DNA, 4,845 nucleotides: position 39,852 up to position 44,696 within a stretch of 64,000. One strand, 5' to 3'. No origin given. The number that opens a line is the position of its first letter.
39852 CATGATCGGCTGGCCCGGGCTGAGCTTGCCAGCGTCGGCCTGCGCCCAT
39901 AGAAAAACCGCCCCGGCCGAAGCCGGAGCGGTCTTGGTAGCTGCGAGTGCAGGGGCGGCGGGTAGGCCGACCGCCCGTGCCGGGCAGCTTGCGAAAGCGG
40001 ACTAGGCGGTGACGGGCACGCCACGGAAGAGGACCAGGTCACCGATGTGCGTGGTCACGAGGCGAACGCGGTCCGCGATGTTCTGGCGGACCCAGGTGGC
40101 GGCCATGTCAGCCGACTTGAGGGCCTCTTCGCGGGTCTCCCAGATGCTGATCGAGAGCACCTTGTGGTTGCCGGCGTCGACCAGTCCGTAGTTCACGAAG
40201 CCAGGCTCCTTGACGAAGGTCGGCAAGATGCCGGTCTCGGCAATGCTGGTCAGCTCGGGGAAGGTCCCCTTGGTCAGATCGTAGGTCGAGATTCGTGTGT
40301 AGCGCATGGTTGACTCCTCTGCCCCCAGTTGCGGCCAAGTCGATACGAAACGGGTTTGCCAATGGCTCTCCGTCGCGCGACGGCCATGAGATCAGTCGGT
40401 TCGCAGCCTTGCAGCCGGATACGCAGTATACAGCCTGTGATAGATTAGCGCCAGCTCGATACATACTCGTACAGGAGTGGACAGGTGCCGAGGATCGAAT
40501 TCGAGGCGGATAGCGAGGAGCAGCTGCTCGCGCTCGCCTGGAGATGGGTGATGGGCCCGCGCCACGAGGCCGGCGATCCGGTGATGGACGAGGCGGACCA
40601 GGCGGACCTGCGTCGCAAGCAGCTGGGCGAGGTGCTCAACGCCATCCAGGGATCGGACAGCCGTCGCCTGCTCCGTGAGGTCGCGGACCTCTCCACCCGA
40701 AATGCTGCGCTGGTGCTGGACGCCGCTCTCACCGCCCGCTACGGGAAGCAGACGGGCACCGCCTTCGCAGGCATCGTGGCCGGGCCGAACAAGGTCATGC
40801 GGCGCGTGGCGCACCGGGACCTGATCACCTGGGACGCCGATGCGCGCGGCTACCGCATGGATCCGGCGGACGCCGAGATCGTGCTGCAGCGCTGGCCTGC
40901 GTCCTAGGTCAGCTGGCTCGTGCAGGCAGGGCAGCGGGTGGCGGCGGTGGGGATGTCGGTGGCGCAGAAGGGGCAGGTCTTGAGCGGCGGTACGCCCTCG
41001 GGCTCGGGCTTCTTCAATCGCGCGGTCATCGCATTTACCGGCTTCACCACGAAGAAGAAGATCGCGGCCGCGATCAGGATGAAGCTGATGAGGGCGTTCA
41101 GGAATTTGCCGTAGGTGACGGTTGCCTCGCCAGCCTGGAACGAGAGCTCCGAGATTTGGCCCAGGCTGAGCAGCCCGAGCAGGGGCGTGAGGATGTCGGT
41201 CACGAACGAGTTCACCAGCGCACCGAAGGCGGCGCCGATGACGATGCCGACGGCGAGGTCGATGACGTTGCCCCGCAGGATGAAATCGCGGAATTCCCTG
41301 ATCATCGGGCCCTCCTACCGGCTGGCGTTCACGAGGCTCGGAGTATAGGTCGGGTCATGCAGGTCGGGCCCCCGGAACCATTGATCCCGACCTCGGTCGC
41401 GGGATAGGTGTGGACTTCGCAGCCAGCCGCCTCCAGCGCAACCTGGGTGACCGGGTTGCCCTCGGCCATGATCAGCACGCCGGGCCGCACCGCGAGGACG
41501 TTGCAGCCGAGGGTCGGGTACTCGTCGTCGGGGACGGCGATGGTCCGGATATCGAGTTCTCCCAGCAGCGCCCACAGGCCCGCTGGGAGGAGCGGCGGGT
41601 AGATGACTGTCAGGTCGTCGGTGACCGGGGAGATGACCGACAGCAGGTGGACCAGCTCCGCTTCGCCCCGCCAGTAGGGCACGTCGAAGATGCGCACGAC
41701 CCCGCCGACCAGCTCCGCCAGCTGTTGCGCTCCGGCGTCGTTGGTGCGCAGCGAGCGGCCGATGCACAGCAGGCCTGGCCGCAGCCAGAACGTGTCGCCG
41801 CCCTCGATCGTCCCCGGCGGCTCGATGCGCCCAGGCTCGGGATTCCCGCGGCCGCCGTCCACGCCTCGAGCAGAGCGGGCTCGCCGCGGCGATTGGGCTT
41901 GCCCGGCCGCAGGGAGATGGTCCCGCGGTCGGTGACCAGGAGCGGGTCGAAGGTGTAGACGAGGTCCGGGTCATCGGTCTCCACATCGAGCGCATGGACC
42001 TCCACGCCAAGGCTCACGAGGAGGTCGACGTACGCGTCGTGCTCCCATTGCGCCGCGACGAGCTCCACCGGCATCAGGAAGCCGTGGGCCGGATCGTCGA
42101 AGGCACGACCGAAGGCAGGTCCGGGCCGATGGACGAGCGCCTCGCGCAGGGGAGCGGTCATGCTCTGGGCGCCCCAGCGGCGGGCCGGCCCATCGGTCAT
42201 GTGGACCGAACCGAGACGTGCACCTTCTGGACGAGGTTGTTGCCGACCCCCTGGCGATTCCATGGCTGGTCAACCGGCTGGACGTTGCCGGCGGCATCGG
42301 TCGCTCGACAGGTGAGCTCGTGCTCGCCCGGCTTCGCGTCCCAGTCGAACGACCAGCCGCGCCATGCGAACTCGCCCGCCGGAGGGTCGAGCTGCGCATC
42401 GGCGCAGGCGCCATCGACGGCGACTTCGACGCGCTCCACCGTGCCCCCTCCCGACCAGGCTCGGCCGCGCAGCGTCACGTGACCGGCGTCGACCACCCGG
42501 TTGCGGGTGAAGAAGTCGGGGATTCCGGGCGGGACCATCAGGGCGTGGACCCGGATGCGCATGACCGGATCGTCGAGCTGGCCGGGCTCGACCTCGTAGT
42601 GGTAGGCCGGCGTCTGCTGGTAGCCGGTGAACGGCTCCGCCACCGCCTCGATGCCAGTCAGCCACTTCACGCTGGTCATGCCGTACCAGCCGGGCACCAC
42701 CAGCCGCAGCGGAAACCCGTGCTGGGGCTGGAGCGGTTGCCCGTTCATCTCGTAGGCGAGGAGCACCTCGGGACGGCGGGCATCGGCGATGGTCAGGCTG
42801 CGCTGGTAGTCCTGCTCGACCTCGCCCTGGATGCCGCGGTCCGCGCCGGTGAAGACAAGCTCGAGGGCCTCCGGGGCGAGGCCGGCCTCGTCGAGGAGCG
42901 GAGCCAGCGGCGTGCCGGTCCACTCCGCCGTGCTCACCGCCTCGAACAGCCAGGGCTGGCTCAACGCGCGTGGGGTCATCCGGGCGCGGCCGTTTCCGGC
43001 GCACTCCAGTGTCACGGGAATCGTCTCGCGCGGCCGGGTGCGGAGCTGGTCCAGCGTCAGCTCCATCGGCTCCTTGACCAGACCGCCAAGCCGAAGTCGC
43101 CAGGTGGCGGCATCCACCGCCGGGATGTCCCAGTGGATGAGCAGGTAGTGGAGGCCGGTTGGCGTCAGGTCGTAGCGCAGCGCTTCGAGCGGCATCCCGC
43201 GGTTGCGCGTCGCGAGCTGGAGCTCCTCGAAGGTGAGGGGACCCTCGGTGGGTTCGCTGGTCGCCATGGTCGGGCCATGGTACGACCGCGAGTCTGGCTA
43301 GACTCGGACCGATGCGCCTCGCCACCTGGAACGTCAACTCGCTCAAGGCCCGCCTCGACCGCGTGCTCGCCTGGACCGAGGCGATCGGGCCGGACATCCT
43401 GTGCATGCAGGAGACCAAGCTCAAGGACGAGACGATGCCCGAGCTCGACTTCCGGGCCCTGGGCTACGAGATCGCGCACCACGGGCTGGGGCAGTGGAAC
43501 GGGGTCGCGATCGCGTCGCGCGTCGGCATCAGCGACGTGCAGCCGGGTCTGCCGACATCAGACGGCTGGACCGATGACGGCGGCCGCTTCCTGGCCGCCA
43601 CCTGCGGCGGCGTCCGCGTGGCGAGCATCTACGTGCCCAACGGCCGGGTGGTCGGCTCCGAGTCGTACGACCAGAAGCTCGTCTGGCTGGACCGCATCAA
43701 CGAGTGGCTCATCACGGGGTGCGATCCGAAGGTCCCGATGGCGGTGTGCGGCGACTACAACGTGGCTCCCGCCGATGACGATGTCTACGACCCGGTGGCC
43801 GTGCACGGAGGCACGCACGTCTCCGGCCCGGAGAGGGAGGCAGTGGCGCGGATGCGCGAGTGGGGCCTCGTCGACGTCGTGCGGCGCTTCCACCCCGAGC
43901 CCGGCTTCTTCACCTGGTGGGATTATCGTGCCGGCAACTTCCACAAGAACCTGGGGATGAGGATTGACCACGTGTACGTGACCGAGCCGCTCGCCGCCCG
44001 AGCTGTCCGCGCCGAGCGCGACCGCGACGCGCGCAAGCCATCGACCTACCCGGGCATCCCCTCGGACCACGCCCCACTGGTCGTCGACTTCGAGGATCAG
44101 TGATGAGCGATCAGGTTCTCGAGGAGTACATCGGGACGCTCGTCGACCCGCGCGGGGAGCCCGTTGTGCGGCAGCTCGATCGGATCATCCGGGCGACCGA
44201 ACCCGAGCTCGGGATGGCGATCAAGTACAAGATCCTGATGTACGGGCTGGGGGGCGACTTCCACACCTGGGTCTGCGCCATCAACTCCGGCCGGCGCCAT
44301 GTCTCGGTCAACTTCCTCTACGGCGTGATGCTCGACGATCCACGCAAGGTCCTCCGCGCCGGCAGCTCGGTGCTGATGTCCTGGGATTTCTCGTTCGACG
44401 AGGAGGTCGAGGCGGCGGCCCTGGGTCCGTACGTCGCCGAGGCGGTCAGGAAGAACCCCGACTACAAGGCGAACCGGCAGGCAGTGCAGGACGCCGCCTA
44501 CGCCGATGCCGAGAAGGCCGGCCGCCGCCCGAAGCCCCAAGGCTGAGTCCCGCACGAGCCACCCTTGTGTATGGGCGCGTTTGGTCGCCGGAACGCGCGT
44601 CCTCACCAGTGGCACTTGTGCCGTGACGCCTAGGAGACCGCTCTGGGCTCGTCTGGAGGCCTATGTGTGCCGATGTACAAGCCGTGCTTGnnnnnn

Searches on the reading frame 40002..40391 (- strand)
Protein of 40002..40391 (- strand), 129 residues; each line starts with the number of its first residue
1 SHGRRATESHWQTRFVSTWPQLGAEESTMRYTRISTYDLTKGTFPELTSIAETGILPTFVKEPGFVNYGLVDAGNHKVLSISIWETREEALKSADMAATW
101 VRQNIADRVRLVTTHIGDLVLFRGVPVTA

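Call 54: search_protein_families(library=pfam, proteins=[window:40002-40391:-], max_evalue=0.01)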
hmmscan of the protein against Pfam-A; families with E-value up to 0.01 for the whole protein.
window:40002-40391:- (129 aa): 1 family
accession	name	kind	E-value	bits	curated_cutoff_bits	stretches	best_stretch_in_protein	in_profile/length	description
PF03992.22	ABM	-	0.0075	16.9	23.1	0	39-90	10-63/78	Antibiotic biosynthesis monooxygenase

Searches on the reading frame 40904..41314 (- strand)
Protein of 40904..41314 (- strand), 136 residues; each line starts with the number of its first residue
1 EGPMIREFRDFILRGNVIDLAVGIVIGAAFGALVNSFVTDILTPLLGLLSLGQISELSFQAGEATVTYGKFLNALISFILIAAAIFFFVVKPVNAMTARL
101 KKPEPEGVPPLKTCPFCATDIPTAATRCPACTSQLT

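Call 54: search_protein_families(library=pfam, proteins=[window:40904-41314:-], max_evalue=0.01)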
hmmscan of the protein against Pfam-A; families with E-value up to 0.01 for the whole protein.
window:40904-41314:- (136 aa): 2 families
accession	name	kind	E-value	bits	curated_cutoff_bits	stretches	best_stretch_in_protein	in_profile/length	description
PF01741.23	MscL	-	1.1e-34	119.8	27.4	1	4-106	1-106/123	Large-conductance mechanosensitive channel, MscL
PF10571.15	UPF0547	-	0.0015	19.1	29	1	112-131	1-20/26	Uncharacterised protein family UPF0547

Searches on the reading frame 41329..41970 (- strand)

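Call 11: search_protein_families(library=pfam, proteins=[window:41329-41970:-], max_evalue=0.0001)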
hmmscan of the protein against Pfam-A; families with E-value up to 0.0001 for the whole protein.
window:41329-41970:- (213 aa): 1 family
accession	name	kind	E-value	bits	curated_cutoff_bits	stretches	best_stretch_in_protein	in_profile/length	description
PF02274.22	ADI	-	5.7e-21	75.4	22.8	2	136-211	297-377/377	Arginine deiminase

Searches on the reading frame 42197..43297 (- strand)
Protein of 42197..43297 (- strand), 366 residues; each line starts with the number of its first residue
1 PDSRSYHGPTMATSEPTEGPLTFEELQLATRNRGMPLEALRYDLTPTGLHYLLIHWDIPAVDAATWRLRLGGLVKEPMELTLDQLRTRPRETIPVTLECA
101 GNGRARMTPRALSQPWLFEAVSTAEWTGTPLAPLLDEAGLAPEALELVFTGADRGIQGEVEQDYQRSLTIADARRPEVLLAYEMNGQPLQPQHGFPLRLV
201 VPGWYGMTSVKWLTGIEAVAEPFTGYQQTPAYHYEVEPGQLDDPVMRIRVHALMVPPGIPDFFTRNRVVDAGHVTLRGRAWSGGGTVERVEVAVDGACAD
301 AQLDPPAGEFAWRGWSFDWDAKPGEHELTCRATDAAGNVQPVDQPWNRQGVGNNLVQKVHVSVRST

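Call 11: search_protein_families(library=pfam, proteins=[window:42197-43297:-], max_evalue=0.0001)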
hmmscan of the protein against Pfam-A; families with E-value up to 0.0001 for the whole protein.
window:42197-43297:- (366 aa): 2 families
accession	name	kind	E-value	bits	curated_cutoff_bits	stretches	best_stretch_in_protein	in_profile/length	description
PF00174.25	Oxidored_molyb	-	7.5e-59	198.5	24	1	55-226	1-168/169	Oxidoreductase molybdopterin binding domain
PF03404.22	Mo-co_dimer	-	1.1e-12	48.6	22.7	1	271-362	28-136/138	Mo-co oxidoreductase dimerisation domain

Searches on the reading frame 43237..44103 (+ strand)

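Call 11: search_protein_families(library=pfam, proteins=[window:43237-44103:+], max_evalue=0.0001)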
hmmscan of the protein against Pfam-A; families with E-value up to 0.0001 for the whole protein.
window:43237-44103:+ (288 aa): 1 family
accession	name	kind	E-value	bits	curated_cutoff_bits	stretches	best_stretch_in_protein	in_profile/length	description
PF03372.29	Exo_endo_phos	-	1.8e-31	110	24.5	1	29-278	1-225/225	Endonuclease/Exonuclease/phosphatase family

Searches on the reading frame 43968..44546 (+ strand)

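Call 11: search_protein_families(library=pfam, proteins=[window:43968-44546:+], max_evalue=0.0001)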
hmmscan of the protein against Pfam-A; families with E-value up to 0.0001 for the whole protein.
window:43968-44546:+ (192 aa): 1 family
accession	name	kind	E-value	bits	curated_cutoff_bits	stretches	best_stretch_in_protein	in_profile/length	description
PF08818.16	DUF1801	-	3.6e-10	40.5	27.2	1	66-160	4-85/85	Domain of unknown function (DU1801)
